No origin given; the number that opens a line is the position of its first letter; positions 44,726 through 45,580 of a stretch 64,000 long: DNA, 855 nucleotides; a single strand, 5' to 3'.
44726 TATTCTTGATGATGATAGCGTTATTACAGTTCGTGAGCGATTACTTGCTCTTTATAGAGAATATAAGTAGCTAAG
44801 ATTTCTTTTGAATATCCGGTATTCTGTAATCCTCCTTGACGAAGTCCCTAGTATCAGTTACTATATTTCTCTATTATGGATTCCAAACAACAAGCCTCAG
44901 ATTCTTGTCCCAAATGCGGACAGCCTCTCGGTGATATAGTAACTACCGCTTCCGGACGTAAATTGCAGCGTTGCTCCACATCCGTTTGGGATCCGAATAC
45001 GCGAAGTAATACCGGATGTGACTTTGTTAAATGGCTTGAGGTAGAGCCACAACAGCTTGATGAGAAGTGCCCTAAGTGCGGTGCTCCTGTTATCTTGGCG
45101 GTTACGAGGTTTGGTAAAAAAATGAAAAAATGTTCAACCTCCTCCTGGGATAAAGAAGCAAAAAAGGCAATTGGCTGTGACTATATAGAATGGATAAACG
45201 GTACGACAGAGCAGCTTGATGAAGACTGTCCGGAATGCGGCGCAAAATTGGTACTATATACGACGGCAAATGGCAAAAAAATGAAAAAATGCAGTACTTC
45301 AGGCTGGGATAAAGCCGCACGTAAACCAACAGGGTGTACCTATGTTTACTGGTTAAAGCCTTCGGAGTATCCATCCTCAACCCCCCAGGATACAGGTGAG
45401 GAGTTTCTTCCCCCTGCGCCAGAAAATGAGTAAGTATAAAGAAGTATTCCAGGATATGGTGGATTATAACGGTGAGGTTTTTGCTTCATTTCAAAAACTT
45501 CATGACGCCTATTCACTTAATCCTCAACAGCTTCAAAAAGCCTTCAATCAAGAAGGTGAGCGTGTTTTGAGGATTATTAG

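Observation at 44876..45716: Stand-alone triple zinc-ribbon protein (topoisomerase-type zinc-finger-like repeats) translationally coupled to a small unknown ORF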

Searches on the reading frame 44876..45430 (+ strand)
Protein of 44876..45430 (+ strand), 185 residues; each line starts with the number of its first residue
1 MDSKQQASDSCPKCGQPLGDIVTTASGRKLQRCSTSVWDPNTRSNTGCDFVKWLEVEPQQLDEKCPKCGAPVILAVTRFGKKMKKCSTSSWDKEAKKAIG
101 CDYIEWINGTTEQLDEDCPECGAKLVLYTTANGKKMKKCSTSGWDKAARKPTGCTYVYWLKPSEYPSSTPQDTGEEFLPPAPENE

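Call 5: search_protein_families(library=pfam, proteins=[window:44876-45430:+], max_evalue=1)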
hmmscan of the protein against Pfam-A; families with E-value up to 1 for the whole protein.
window:44876-45430:+ (185 aa): 61 families (the best 25 are shown)
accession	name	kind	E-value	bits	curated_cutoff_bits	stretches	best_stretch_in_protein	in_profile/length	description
PF01396.24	Zn_ribbon_Top1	-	6.2e-09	36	32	2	115-134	1-20/39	Topoisomerase DNA binding C4 zinc finger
PF13240.11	Zn_Ribbon_1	-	9.6e-07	28.8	25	2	64-71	15-22/23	zinc-ribbon domain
PF03119.21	DNA_ligase_ZBD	-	2e-05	24.8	25.8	1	118-126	2-10/27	NAD-dependent DNA ligase C4 zinc finger domain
PF23549.1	Zn_ribbon_GRF_2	-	0.00014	22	27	1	64-78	3-17/45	GRF-like zinc ribbon domain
PF09723.15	Zn_ribbon_8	-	0.00015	22.2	34.4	0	110-124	22-36/41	Zinc ribbon domain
PF06677.18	Auto_anti-p27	-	0.00016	22.1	24.1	1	61-73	14-26/40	Sjogren's syndrome/scleroderma autoantigen 1 (Autoantigen p27)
PF21349.2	RUBY_RBDX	-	0.00017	21.4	26.5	1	62-71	16-25/30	Rubrerythrin, rubredoxin-like domain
PF23455.1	DUF7129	-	0.0003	20.9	30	0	111-125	23-37/45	Domain of unknown function (DUF7129)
PF07754.17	HVO_2753_ZBP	-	0.00044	20.4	33.2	0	64-74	18-28/46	Small zinc finger protein HVO_2753-like, Zn-binding pocket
PF23458.2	DUF7130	-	0.00054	20.2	35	0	110-124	65-79/89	Domain of unknown function (DUF7130)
PF13248.11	Zn_ribbon_3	-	0.00059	19.7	27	1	62-71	16-25/26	zinc-ribbon domain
PF13453.11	Zn_ribbon_TFIIB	-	0.00099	18.9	22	0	117-139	1-22/41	Transcription factor zinc-finger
PF17309.7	DUF5356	-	0.0013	19.1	26.4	0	74-100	31-56/135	Family of unknown function (DUF5356)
PF06906.16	DUF1272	-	0.0014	19.1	25.3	1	89-126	13-52/57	Protein of unknown function (DUF1272)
PF15777.11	Anti-TRAP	-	0.0017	18.8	32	0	115-136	30-50/59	Tryptophan RNA-binding attenuator protein inhibitory protein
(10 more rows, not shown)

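Call 6: search_protein_families(library=ncbifam, proteins=[window:44876-45430:+], max_evalue=1)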
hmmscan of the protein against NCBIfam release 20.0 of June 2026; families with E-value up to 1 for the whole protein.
window:44876-45430:+ (185 aa): 24 families
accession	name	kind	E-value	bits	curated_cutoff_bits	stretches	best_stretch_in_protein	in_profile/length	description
NF001669.0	PRK00432.1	equivalog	2.1e-05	24.4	54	1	60-78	21-41/58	30S ribosomal protein S27ae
NF001645.0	PRK00420.1-2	equivalog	0.002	18.2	162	0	60-73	22-35/106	hypothetical protein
NF011482.0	PRK14892.1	equivalog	0.0031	17.4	109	1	117-151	23-57/101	putative transcription elongation factor Elf1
NF041913.1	HVO_2142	equivalog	0.0037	17.1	90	0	115-127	11-23/48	HVO_2142 family zinc finger protein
TIGR02605.1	CxxC_CxxC_SSSS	subfamily_domain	0.0078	16.3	31.3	0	104-126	15-38/52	FmdB family zinc ribbon protein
TIGR01206.1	lysW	equivalog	0.0098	15.8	53.2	0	117-127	4-14/54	lysine biosynthesis protein LysW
NF033497.1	rubre_like_arch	subfamily_domain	0.01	15.6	32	0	115-125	16-26/34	rubrerythrin-like domain-containing protein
NF001605.0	PRK00398.1-2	equivalog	0.011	15.5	63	0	64-71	3-10/43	DNA-directed RNA polymerase subunit P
NF009623.0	PRK13130.1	equivalog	0.013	15.6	68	1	61-74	16-29/56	RNA-protein complex protein Nop10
NF047723.1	TransFacS4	equivalog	0.016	15.7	120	0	64-89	62-86/90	transcription factor S4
NF041911.1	HVO_0649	equivalog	0.023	14.6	70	0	105-123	12-30/65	HVO_0649 family zinc finger protein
NF058604.1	RtpA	equivalog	0.04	14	65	0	110-143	4-33/50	anti-TRAP protein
NF011481.0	PRK14890.1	equivalog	0.05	13.6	61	0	112-127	24-39/61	putative Zn-ribbon RNA-binding protein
NF045645.1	DVU_1557_fam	equivalog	0.058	13.6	60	0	117-134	32-49/60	DVU_1557 family redox protein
NF041070.1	carrier_LysW_Arch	domain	0.059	13.4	75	0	117-134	25-43/57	alpha-aminoadipate/glutamate carrier protein LysW/ArgW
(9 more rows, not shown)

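Call 7: find_homologous_proteins(query=window:44876-45430:+)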
Query window:44876-45430:+ (185 aa): 2089 proteins with E <= 0.001 among 6607 candidates; the best 120 are listed.
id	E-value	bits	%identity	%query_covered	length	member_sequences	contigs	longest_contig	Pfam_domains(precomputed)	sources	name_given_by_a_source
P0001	3.0e-112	391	89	100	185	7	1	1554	PF01396.25,PF13240.12,PF26040.1,PF26788.1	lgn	-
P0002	9.7e-104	363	83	99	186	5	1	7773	PF01396.25,PF23549.2,PF13240.12,PF26040.1,PF03119.22,PF09723.16,PF13453.12,PF26788.1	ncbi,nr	ncbi:MAG TPA: topoisomerase DNA-binding C4 zinc finger domain-containing protein [Patescibacteria gr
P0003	3.2e-103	362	84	94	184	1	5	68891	PF01396.25,PF06677.19,PF13240.12,PF26040.1,PF21349.3,PF03119.22,PF13248.12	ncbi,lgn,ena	-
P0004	4.8e-101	354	85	93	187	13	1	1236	PF01396.25,PF06677.19,PF13240.12,PF26040.1,PF03119.22,PF09723.16,PF26788.1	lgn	-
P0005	4.4e-100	351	84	90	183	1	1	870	PF01396.25,PF13240.12,PF26040.1,PF21349.3,PF09723.16,PF13453.12,PF26788.1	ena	-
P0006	1.2e-98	347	80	91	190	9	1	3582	PF01396.25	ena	-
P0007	8.9e-98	344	80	94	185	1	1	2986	PF01396.25,PF06677.19,PF13240.12,PF26040.1,PF21349.3,PF03119.22,PF13248.12,PF09723.16,PF26788.1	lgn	-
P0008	1.3e-96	340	80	90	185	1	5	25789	PF01396.25,PF13240.12,PF09723.16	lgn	-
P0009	2.4e-95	336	78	99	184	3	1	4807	PF01396.25,PF06677.19,PF13240.12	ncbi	ncbi:hypothetical protein BH09PAT1_BH09PAT1_6790 [soil metagenome]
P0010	7.4e-94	331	78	95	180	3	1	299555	PF01396.25,PF13240.12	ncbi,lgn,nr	ncbi:MAG: topoisomerase DNA-binding C4 zinc finger domain-containing protein [Candidatus Levybacteri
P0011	3.0e-92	326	78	89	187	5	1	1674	PF01396.25,PF13240.12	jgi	jgi:hypothetical protein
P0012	3.3e-92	326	77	95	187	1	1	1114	PF01396.25,PF21349.3,PF03119.22,PF13453.12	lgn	-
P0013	7.2e-92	325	73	94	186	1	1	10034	PF01396.25,PF06677.19,PF13240.12,PF26040.1,PF03119.22,PF09723.16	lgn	-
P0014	9.2e-92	324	78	95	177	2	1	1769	PF01396.25,PF06677.19,PF13453.12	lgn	-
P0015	1.1e-91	324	76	97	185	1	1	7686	PF01396.25,PF09723.16,PF26788.1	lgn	-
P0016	1.5e-91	323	78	96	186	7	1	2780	PF01396.25,PF13240.12,PF12760.13,PF09723.16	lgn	-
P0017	1.6e-91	323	75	90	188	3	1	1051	PF01396.25,PF06677.19,PF13240.12,PF26040.1,PF03119.22,PF13248.12,PF09723.16,PF26788.1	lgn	-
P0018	1.6e-91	323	75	97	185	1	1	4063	PF01396.25,PF06677.19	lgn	-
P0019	2.0e-91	323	75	100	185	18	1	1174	PF01396.25,PF06677.19,PF13240.12,PF26040.1,PF09723.16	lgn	-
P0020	2.5e-91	323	80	86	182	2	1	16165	PF01396.25,PF23549.2,PF13240.12,PF26040.1,PF13248.12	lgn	-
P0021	7.0e-91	321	72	99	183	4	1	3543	PF01396.25,PF06677.19,PF13240.12,PF21349.3,PF13248.12,PF04423.20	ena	-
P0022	7.2e-91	321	75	90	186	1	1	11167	PF01396.25,PF06677.19,PF13240.12,PF26040.1,PF26237.1,PF28086.1,PF23455.2,PF26788.1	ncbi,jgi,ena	-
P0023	1.0e-90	321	75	97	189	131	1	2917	PF01396.25,PF09723.16,PF11781.14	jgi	jgi:ssDNA-binding Zn-finger/Zn-ribbon topoisomerase 1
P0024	2.3e-90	320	75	91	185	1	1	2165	PF01396.25,PF09723.16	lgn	-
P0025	3.7e-90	319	76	97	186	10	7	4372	PF01396.25,PF13240.12,PF26040.1,PF09723.16,PF26788.1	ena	-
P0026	4.2e-90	319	78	89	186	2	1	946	PF01396.25,PF13240.12,PF12760.13,PF13248.12,PF09723.16,PF26788.1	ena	-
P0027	6.0e-90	318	77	85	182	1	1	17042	PF01396.25,PF06677.19,PF13240.12,PF26040.1,PF21349.3,PF13248.12,PF09723.16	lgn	-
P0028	6.7e-90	318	75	97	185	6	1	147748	PF01396.25,PF13240.12,PF26040.1,PF13248.12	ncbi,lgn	-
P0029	7.3e-90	318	73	90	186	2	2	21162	PF01396.25,PF06677.19,PF13240.12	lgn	-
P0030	7.5e-90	318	72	99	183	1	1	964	PF01396.25,PF13240.12,PF12760.13,PF28086.1,PF23455.2,PF03119.22,PF09723.16,PF13453.12,PF26788.1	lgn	-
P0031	9.3e-90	318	75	97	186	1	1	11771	PF01396.25,PF26040.1,PF03119.22,PF09723.16,PF26788.1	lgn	-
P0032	1.3e-89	317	73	89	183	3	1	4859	PF01396.25,PF23549.2,PF13240.12,PF26040.1,PF09723.16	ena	-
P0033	1.5e-89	317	74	96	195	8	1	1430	PF01396.25,PF27353.1,PF09723.16,PF26788.1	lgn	-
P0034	2.1e-89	316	72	99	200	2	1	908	PF01396.25,PF06677.19,PF13240.12,PF26040.1,PF03119.22,PF09723.16,PF26788.1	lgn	-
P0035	2.2e-89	316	73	99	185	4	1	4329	PF01396.25,PF06677.19,PF13240.12,PF13453.12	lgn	-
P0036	5.8e-89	315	74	97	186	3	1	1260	PF01396.25,PF06677.19,PF26040.1,PF12760.13,PF28086.1,PF03119.22,PF13248.12,PF09723.16,PF26788.1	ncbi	-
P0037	5.9e-89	315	72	99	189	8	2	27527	PF01396.25,PF13240.12,PF03119.22,PF09723.16,PF26788.1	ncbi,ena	ncbi:MAG: topoisomerase DNA-binding C4 zinc finger domain-containing protein [Patescibacteria group 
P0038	6.4e-89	315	76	97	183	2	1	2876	PF01396.25,PF06677.19,PF13240.12,PF13248.12,PF09723.16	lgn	-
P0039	6.4e-89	315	72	97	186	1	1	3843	PF01396.25,PF06677.19,PF03119.22,PF09723.16,PF08271.18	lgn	-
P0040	6.6e-89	315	77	93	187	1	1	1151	PF01396.25,PF13240.12,PF26040.1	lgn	-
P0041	6.7e-89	315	74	92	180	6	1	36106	PF01396.25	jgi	-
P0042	7.1e-89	315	71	97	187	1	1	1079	PF01396.25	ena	-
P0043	9.2e-89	314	73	91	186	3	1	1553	PF01396.25,PF13240.12,PF13453.12,PF26788.1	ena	-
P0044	1.3e-88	314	78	86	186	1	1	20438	PF01396.25,PF06677.19,PF13240.12,PF26237.1,PF28086.1,PF23455.2,PF04423.20,PF26788.1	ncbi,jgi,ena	-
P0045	1.6e-88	314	76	86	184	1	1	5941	PF01396.25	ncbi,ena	-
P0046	1.8e-88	313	74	96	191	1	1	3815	PF01396.25,PF06677.19,PF13240.12,PF26040.1,PF03119.22,PF13248.12,PF26788.1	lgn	-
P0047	1.9e-88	313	71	98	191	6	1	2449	PF01396.25,PF06677.19,PF13240.12,PF26040.1,PF13453.12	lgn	-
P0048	2.1e-88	313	74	94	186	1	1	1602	PF01396.25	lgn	-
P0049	2.3e-88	313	74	96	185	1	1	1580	PF01396.25,PF06677.19,PF13240.12,PF26040.1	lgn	-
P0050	2.4e-88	313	74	98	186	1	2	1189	PF01396.25,PF06677.19,PF13240.12,PF13248.12,PF09723.16,PF11781.14,PF08271.18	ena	-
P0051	2.4e-88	313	70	96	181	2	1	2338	PF01396.25,PF13240.12,PF09723.16,PF26788.1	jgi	jgi:ssDNA-binding Zn-finger/Zn-ribbon topoisomerase 1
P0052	2.5e-88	313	71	98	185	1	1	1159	PF01396.25,PF12760.13,PF26788.1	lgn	-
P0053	2.5e-88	313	72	99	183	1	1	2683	PF01396.25,PF13240.12,PF26040.1,PF09723.16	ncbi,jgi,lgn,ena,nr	ncbi:MAG TPA: topoisomerase DNA-binding C4 zinc finger domain-containing protein [Candidatus Sacchar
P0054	2.6e-88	313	73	97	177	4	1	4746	PF01396.25,PF13240.12,PF12760.13,PF09723.16,PF26788.1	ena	-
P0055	3.5e-88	312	72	99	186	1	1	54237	PF01396.25,PF26788.1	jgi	jgi:hypothetical protein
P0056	3.6e-88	312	73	99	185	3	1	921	PF01396.25,PF13240.12,PF03119.22,PF09723.16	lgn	-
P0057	4.0e-88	312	72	99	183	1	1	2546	PF01396.25,PF06677.19,PF13240.12,PF26040.1,PF03119.22,PF09723.16,PF26788.1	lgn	-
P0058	4.2e-88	312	76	87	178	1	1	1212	PF01396.25,PF06677.19,PF13240.12,PF07754.18,PF09723.16,PF26788.1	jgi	-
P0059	5.2e-88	312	76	95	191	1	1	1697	PF01396.25,PF12760.13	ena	-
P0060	5.3e-88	312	75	96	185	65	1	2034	PF01396.25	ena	-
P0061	5.4e-88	312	74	98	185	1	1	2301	PF01396.25,PF06677.19,PF13240.12,PF26040.1,PF13453.12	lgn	-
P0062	7.5e-88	311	70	98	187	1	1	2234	PF01396.25,PF13240.12,PF26040.1,PF03119.22,PF09723.16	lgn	-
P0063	9.7e-88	311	72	96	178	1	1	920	PF01396.25,PF06677.19,PF13240.12,PF03119.22,PF09723.16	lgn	-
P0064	1.0e-87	311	76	96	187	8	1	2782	PF01396.25,PF13240.12,PF26040.1,PF12760.13,PF28086.1,PF13453.12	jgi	jgi:ssDNA-binding Zn-finger/Zn-ribbon topoisomerase 1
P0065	1.2e-87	311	71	99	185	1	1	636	PF01396.25,PF09723.16,PF13453.12,PF26788.1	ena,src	-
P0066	1.2e-87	311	72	99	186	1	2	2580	PF01396.25,PF06677.19,PF13240.12,PF09723.16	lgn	-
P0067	1.3e-87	311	71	98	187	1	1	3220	PF01396.25,PF17309.8,PF21349.3,PF28086.1,PF03119.22,PF09723.16,PF26788.1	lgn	-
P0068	1.3e-87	311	75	92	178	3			PF01396.25,PF13240.12,PF12760.13,PF09723.16,PF26788.1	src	-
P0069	1.7e-87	310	74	89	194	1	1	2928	PF01396.25,PF09723.16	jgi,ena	-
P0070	1.7e-87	310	71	99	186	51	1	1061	PF01396.25,PF13240.12,PF26040.1,PF03119.22,PF13248.12,PF09723.16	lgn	-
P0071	1.7e-87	310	72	96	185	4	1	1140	PF01396.25,PF13240.12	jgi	jgi:ssDNA-binding Zn-finger/Zn-ribbon topoisomerase 1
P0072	1.8e-87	310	78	84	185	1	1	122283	PF01396.25,PF13240.12,PF26040.1,PF03119.22,PF09723.16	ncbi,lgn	-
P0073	2.3e-87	310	76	95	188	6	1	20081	PF01396.25,PF13240.12,PF03119.22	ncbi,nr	ncbi:MAG: topoisomerase DNA-binding C4 zinc finger domain-containing protein [Candidatus Levybacteri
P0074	2.7e-87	310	74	94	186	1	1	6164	PF01396.25,PF13240.12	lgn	-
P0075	2.7e-87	310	73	96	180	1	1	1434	PF01396.25,PF13240.12,PF12760.13,PF09723.16,PF13453.12,PF26788.1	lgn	-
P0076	2.7e-87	310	72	92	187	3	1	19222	PF01396.25,PF13240.12,PF26788.1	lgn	-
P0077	2.8e-87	310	75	94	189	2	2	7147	PF01396.25,PF03119.22,PF13248.12,PF09723.16,PF26788.1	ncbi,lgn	-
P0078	3.1e-87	309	75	89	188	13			PF01396.25,PF03119.22,PF09723.16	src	-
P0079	5.2e-87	309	74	95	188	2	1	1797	PF01396.25,PF03119.22,PF09723.16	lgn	-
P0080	6.7e-87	308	73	88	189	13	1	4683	PF01396.25,PF13240.12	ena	-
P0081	8.0e-87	308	75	86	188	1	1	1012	PF01396.25,PF06677.19,PF26040.1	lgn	-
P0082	8.0e-87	308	73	99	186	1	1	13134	PF01396.25,PF13240.12,PF03119.22,PF09723.16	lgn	-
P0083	9.8e-87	308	73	95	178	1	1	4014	PF01396.25,PF06677.19,PF03119.22,PF09723.16,PF13453.12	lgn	-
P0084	1.0e-86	308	72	98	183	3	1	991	PF01396.25,PF13240.12,PF26040.1,PF26788.1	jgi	jgi:hypothetical protein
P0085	1.6e-86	307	74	94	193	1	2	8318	PF01396.25,PF06677.19,PF13240.12,PF12760.13,PF13248.12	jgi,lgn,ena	-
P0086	1.7e-86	307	70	99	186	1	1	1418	PF01396.25,PF23549.2,PF13240.12,PF07754.18,PF03119.22,PF09723.16,PF13453.12,PF26788.1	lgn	-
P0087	1.7e-86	307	72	97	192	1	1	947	PF01396.25,PF19335.6,PF13240.12,PF21344.4,PF03119.22,PF13453.12,PF26788.1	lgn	-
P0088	1.9e-86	307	72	98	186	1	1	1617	PF01396.25,PF04423.20,PF09723.16,PF26788.1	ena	-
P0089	1.9e-86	307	72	89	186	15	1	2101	PF01396.25,PF13240.12,PF26040.1,PF13248.12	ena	-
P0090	2.4e-86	306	71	98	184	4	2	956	PF01396.25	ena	-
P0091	3.0e-86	306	72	97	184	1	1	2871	PF01396.25,PF06677.19,PF12760.13,PF03119.22,PF09723.16,PF13453.12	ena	-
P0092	3.0e-86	306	74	95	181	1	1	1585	PF01396.25,PF13240.12,PF12760.13,PF13248.12,PF09723.16,PF13453.12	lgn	-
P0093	3.1e-86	306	71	99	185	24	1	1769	PF01396.25,PF13240.12,PF09723.16,PF26788.1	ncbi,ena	-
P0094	3.3e-86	306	79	86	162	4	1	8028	PF01396.25,PF12760.13,PF09723.16,PF26788.1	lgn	-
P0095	3.4e-86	306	74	89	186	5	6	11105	PF01396.25,PF06677.19,PF23549.2,PF13240.12,PF26040.1,PF03119.22,PF09723.16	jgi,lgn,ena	-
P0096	3.6e-86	306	70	96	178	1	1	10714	PF01396.25,PF06677.19,PF03119.22,PF26788.1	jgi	jgi:ssDNA-binding Zn-finger/Zn-ribbon topoisomerase 1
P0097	3.8e-86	306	72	94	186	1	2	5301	PF01396.25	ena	-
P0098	4.2e-86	306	71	96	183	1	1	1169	PF01396.25,PF12760.13,PF09723.16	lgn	-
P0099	4.8e-86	305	70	99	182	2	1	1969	PF01396.25,PF06677.19,PF13240.12,PF26040.1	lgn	-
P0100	5.1e-86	305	75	87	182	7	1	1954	PF01396.25,PF06677.19,PF13240.12,PF26040.1,PF27353.1,PF21349.3,PF03119.22,PF09723.16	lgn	-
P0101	6.2e-86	305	71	98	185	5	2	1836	PF01396.25,PF09723.16,PF26788.1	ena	-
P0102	6.3e-86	305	70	99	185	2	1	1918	PF01396.25,PF06677.19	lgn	-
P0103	6.6e-86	305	73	88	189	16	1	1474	PF01396.25,PF06677.19,PF13240.12,PF03119.22,PF09723.16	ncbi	-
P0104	8.7e-86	305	74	96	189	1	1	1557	PF01396.25,PF19335.6,PF13240.12,PF13248.12,PF09723.16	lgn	-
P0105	1.1e-85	304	71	98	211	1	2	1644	PF01396.25,PF06677.19,PF23549.2,PF13240.12,PF26788.1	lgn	-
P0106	1.3e-85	304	73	94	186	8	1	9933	PF01396.25,PF13240.12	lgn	-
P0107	1.3e-85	304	72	87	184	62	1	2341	PF01396.25,PF06677.19,PF13240.12,PF26040.1,PF03119.22,PF13248.12,PF09723.16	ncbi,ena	-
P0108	1.6e-85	304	72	98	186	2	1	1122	PF01396.25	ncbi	-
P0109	1.6e-85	304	75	85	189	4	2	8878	PF01396.25,PF19335.6,PF13240.12,PF26040.1,PF12760.13,PF28086.1,PF09723.16,PF13453.12,PF26788.1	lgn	-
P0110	1.9e-85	304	70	97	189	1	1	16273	PF01396.25,PF13240.12,PF26040.1,PF12760.13,PF13453.12,PF26788.1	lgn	-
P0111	2.3e-85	303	73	85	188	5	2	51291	PF01396.25,PF13240.12,PF03119.22,PF13248.12,PF09723.16,PF13453.12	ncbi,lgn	-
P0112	2.4e-85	303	70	89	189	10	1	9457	PF01396.25,PF06677.19,PF13240.12,PF03119.22,PF09723.16,PF08271.18,PF26788.1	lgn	-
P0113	2.7e-85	303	70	91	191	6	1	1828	PF01396.25,PF13240.12,PF09723.16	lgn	-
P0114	2.7e-85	303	70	99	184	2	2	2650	PF01396.25,PF26040.1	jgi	-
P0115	2.9e-85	303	70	100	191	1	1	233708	PF01396.25,PF13240.12,PF26040.1,PF03119.22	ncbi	-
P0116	3.1e-85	303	71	99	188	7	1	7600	PF01396.25,PF13240.12,PF03119.22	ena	-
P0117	3.1e-85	303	70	99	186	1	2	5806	PF01396.25,PF09723.16,PF26788.1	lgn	-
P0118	3.3e-85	303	73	94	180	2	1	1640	PF01396.25,PF13240.12,PF12760.13,PF03119.22,PF09723.16,PF26788.1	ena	-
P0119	3.8e-85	303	68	100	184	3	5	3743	PF01396.25,PF06677.19,PF13240.12,PF26040.1,PF12760.13,PF09723.16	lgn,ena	-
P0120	3.8e-85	303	73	93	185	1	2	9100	PF01396.25,PF06677.19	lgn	-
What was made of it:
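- On YrdD-type stand-alone ribbon proteins (COG0551): IMG gives the COG0551 name (call 7).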

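Call 8: search_solved_structures(query=window:44876-45430:+, max_evalue=10, show_alignments=3)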
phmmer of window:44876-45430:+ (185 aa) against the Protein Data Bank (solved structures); distinct sequences matched with E-value up to 10: 6.
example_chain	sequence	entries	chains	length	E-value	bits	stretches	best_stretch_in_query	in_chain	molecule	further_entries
7mcd_A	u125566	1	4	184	0.0031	20.4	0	118-146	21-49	AI-designed TIM-barrel F15C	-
4rul_A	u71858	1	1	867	0.079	15.9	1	6-88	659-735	DNA topoisomerase 1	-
9gda_F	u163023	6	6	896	0.082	15.8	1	6-88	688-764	DNA topoisomerase 1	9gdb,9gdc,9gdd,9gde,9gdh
9v21_sC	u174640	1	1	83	0.19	14.6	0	10-33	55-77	Small ribosomal subunit protein eS27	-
9v1j_sC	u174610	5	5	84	0.19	14.6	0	10-33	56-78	Small ribosomal subunit protein eS27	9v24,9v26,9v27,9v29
8ouw_7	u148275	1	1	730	0.68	12.8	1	46-89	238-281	DNA replication licensing factor MCM7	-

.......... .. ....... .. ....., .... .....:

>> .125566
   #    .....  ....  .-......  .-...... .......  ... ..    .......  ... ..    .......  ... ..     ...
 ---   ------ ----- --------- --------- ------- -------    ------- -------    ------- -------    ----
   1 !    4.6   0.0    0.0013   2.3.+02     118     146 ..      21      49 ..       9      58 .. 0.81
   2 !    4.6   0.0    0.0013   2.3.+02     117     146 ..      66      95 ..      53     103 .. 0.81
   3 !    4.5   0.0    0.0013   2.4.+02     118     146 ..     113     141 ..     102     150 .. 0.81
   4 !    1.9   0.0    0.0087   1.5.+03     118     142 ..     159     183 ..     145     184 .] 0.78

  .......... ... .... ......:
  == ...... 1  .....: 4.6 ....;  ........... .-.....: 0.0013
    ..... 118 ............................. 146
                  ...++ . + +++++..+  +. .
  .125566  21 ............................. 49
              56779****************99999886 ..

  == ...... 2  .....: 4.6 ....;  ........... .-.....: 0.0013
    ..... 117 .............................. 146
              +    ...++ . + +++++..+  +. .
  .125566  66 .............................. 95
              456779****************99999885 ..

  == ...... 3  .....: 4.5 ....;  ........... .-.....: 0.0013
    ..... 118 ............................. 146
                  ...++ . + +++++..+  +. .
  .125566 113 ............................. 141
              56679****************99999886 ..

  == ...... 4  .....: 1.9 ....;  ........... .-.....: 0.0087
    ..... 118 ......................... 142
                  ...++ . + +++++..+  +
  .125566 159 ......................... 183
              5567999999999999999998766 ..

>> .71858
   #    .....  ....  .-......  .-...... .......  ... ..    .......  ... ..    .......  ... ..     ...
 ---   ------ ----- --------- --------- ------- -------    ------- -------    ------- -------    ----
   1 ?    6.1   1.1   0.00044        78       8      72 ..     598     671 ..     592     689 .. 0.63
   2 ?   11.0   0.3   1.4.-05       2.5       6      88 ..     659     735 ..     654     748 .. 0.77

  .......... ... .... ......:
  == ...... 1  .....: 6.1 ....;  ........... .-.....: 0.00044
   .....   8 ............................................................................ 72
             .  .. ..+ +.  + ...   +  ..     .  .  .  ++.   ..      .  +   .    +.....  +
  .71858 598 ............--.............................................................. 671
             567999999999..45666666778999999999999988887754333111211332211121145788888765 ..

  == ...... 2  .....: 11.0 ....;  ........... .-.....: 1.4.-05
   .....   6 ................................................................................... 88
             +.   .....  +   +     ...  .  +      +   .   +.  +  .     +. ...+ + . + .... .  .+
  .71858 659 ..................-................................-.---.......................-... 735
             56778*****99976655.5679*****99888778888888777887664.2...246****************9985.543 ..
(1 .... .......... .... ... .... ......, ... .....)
